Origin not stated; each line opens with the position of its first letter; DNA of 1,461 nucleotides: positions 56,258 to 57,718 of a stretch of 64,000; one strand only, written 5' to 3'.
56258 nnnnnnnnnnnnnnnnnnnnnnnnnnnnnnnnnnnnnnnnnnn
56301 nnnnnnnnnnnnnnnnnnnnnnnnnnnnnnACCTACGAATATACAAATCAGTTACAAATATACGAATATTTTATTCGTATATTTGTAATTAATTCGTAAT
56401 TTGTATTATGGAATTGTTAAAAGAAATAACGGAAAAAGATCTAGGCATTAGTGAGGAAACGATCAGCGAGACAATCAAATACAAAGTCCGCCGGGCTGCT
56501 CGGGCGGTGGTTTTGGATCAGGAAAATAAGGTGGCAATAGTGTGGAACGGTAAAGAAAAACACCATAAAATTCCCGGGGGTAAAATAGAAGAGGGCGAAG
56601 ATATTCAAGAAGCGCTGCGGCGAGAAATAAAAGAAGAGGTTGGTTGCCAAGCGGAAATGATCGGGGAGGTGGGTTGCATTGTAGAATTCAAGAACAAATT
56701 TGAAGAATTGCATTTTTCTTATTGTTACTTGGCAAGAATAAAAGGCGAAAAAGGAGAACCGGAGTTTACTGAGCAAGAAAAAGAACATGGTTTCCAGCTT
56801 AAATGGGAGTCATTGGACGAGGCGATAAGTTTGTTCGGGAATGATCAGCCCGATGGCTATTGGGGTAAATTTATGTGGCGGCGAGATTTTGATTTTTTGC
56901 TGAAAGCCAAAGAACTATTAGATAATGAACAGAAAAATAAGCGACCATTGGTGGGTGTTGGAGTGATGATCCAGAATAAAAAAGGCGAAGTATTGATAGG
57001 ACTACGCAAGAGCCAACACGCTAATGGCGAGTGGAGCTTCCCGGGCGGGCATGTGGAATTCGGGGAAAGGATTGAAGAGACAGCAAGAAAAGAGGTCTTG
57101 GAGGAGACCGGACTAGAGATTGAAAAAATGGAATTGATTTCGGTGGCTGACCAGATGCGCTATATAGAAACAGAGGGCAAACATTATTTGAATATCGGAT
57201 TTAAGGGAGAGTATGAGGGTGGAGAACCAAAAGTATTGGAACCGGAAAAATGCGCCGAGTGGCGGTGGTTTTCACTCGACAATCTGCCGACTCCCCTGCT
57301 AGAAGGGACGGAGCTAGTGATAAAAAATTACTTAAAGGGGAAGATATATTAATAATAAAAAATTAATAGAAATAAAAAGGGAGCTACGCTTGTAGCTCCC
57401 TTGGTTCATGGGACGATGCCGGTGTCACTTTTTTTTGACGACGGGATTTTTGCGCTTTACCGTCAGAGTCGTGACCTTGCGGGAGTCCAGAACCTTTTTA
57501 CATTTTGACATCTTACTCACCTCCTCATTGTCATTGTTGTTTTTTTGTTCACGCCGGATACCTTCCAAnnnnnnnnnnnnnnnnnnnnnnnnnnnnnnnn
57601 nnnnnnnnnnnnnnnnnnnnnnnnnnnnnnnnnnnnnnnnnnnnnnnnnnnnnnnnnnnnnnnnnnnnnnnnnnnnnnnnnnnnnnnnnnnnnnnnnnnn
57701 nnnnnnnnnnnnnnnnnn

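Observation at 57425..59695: Translationally coupled RNHCP-domain / non-canonical radical SAM-SPASM(+RRE-like) / YkgJ cysteine-cluster operon followed by a 28-aa Lys-rich ORF: possible peptide or protein maturation system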

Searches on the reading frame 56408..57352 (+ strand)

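Call 3: search_protein_families(library=pfam, proteins=[window:56408-57352:+], max_evalue=0.1)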
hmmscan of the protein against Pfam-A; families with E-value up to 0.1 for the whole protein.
window:56408-57352:+ (314 aa): 4 families
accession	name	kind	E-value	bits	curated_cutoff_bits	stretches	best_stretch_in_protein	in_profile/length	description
PF00293.34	NUDIX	-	3.2e-42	144.1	21.1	2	181-298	3-124/134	NUDIX domain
PF14815.12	NUDIX_4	-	2.2e-09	37.5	35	1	186-293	3-98/113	NUDIX domain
PF22327.2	Nudt16-like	-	3.6e-07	30.7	27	2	205-249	31-76/161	U8 snoRNA-decapping enzyme-like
PF13869.12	NUDIX_2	-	0.0036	17.2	27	1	24-87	39-104/188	Nucleotide hydrolase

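Call 4: search_protein_families(library=ncbifam, proteins=[window:56408-57352:+], max_evalue=0.1)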
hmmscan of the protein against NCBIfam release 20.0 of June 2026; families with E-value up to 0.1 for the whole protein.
window:56408-57352:+ (314 aa): 28 families (the best 25 are shown)
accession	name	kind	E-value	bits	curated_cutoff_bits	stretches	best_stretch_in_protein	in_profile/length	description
NF006530.0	PRK08999.1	equivalog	1.5e-19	70.2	245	2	184-245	10-72/315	Nudix family hydrolase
TIGR00586.1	mutt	equivalog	1.4e-18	67.1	97.9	2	178-245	3-70/129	8-oxo-dGTP diphosphatase MutT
NF008044.0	PRK10776.1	equivalog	9.3e-18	64.4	148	2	182-246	6-70/130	8-oxo-dGTP diphosphatase MutT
NF001937.0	PRK00714.1-4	equivalog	2.7e-15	56.4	139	2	182-249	9-73/161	RNA pyrophosphohydrolase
NF001938.0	PRK00714.1-5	equivalog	2.9e-15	56.1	116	2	174-271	8-106/172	RNA pyrophosphohydrolase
NF041652.1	Nud_hyd_Dein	equivalog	4.6e-15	56.1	200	2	183-246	15-82/152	Nudix hydrolase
TIGR02705.1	nudix_YtkD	equivalog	1.5e-14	53.9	154.4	2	203-245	41-83/156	RNA deprotection pyrophosphohydrolase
NF001299.0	PRK00241.1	equivalog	6.2e-14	52.1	158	2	186-295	140-240/263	NAD(+) diphosphatase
NF001935.0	PRK00714.1-2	equivalog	9.4e-14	51.3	259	2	183-271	10-94/183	RNA pyrophosphohydrolase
NF001934.0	PRK00714.1-1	equivalog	2e-13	50.1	241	2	183-248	10-72/176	RNA pyrophosphohydrolase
NF012016.0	PRK15472.1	equivalog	2.6e-13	49.9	95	2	186-251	9-77/141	nucleoside triphosphatase NudI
NF001936.0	PRK00714.1-3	equivalog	2.1e-12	47.2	118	2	33-93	12-78/155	RNA pyrophosphohydrolase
NF007834.0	PRK10546.1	equivalog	2.7e-12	46.7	156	2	185-246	7-69/135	pyrimidine (deoxy)nucleoside triphosphate diphosphatase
NF011963.0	PRK15434.1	subfamily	3.5e-12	46.3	146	1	178-292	14-133/159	GDP-mannose mannosyl hydrolase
NF008736.0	PRK11762.1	equivalog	9.7e-11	41.5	169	2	33-85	52-108/186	ADP compounds hydrolase NudE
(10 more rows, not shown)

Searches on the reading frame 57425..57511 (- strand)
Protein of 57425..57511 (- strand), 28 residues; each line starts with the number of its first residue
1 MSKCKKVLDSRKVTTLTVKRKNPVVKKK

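Call 3: search_protein_families(library=pfam, proteins=[window:57425-57511:-], max_evalue=0.1)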
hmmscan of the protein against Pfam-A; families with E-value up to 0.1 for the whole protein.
window:57425-57511:- (28 aa): 0 families

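Call 4: search_protein_families(library=ncbifam, proteins=[window:57425-57511:-], max_evalue=0.1)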
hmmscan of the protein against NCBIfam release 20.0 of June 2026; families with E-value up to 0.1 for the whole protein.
window:57425-57511:- (28 aa): 0 families

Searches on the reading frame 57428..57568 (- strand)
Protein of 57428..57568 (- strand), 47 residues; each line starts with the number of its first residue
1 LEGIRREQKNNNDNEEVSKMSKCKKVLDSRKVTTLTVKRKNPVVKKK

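Call 40: find_homologous_proteins(query=A3, max_evalue=1)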
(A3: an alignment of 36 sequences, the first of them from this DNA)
Query A3 (36 sequences) (47 aa, profile of the alignment): 30 proteins with E <= 1 among 262 candidates.
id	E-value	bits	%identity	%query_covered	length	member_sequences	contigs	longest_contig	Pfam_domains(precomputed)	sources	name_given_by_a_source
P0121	9.6e-12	63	55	47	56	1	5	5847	-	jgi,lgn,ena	-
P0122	6.6e-10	57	57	45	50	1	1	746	-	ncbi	-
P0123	1.6e-9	56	58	40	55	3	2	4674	-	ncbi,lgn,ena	-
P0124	3.4e-9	55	90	21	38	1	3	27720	-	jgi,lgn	-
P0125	1.4e-8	53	57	45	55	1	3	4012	-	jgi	jgi:hypothetical protein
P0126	2.6e-8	52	55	47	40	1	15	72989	-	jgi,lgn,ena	-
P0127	4.7e-8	51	50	47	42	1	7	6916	-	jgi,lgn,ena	-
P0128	1.0e-7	50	57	45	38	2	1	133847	-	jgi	jgi:hypothetical protein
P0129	2.0e-7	49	77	47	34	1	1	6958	-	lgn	-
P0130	3.6e-7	49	62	45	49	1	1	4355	-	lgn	-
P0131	3.8e-7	48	62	45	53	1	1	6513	-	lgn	-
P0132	6.6e-7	48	56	57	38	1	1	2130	-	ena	-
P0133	8.0e-7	47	80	21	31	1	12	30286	-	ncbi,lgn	-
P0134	2.5e-6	46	56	38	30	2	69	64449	-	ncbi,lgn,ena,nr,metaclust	ncbi:unknown [Firmicutes bacterium CAG:822]|nr:unknown [Firmicutes bacterium CAG:822]|metaclust:stat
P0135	2.6e-6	46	61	49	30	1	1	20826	-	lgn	-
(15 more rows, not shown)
